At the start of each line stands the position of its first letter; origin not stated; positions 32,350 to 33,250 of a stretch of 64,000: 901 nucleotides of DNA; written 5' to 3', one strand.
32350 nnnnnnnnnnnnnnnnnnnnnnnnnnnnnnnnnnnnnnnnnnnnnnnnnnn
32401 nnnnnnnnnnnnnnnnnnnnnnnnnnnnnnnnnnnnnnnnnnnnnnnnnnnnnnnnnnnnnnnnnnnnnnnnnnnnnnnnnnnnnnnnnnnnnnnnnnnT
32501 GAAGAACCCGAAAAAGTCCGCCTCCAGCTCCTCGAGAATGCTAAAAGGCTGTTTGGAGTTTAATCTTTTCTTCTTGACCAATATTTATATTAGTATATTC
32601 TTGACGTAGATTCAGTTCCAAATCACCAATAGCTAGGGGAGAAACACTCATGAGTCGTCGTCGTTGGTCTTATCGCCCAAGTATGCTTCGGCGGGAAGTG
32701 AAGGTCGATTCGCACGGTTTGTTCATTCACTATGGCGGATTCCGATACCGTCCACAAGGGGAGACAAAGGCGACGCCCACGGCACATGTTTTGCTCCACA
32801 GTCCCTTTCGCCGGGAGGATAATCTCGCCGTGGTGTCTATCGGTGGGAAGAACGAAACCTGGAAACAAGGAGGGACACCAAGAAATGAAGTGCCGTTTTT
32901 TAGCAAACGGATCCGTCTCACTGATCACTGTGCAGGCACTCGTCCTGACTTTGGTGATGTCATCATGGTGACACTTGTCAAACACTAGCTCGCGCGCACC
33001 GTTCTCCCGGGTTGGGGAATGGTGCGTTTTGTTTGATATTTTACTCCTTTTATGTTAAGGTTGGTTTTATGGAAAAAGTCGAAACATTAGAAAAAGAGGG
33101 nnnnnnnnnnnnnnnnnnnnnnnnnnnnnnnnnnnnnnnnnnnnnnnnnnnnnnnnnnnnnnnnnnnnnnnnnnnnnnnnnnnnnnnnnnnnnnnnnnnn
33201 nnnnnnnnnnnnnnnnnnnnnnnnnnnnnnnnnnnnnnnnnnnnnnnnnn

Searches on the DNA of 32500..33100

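Call 70: search_rna_families(source=window, start=32500, end=33100, threshold=evalue, max_evalue=1)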
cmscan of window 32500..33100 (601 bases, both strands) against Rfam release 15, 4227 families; matches with E-value up to 1: 0.
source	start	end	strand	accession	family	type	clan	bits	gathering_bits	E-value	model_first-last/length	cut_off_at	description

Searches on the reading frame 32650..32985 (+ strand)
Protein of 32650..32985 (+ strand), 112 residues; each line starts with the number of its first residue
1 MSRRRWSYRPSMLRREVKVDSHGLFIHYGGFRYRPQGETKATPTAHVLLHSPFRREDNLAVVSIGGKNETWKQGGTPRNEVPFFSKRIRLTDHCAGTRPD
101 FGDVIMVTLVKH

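Call 91: search_protein_families(library=phrogs, max_evalue=1, proteins=[window:32650-32985:+])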
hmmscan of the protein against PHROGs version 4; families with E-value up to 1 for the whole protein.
window:32650-32985:+ (112 aa): 0 families

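Call 92: search_protein_families(library=ncbifam, max_evalue=1, proteins=[window:32650-32985:+])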
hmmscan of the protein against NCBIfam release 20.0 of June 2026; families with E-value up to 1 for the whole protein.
window:32650-32985:+ (112 aa): 0 families

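Call 93: list_cluster_members(proteins=[window:19340-19471:+, window:19325-19471:+, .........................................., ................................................, window:32650-32985:+])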
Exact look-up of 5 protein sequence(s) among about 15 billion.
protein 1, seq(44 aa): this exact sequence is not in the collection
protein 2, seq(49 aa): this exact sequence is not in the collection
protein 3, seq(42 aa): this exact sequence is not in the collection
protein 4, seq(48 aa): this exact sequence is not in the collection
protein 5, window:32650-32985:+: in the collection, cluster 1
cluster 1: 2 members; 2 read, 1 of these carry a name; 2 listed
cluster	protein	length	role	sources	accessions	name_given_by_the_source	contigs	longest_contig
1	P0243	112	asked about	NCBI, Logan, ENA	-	-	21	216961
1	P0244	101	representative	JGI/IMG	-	hypothetical protein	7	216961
